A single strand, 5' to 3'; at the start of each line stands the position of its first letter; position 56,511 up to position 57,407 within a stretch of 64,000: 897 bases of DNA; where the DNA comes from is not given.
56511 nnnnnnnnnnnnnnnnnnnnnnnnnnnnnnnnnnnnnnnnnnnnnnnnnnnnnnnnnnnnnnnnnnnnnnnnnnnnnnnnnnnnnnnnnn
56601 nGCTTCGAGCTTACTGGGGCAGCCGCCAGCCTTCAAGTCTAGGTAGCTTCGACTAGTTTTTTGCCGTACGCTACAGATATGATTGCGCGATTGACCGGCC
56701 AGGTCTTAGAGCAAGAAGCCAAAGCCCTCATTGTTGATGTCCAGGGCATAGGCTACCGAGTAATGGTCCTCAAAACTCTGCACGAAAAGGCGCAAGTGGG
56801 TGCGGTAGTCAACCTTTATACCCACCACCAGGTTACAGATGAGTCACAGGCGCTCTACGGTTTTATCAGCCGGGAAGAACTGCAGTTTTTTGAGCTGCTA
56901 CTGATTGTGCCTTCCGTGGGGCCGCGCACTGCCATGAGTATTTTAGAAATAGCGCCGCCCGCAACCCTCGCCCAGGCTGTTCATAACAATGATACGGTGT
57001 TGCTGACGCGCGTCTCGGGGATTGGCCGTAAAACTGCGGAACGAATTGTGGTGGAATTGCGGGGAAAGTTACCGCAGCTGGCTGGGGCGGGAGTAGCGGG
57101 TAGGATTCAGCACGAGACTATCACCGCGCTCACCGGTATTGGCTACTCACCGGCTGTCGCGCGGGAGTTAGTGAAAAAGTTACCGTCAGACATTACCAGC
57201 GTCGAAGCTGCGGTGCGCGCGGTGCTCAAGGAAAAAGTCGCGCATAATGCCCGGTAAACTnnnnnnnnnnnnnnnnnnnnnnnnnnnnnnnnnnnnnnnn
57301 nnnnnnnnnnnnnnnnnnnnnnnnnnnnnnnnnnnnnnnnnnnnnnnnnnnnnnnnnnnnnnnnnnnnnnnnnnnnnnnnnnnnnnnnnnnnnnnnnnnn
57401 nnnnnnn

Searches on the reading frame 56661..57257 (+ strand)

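Call 49: search_protein_families(library=pfam, proteins=[window:56661-57257:+], max_evalue=0.001)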
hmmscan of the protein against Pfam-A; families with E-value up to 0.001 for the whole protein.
window:56661-57257:+ (198 aa): 5 families
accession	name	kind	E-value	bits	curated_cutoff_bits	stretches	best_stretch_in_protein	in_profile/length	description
PF01330.27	RuvA_N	-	1.3e-15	57.7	23.6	1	7-67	1-61/61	RuvA N terminal domain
PF14520.12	HHH_5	-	5.9e-14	52.7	27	1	77-134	1-56/57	Helix-hairpin-helix domain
PF21176.3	RecR_HhH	-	0.00036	20.7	27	0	115-132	8-25/45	RecR, helix-hairpin-helix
PF00633.29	HHH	-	0.00042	20.5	24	0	115-130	13-28/30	Helix-hairpin-helix motif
PF07499.19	RuvA_C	-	0.00089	20.1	24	0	153-190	6-44/47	RuvA, C-terminal domain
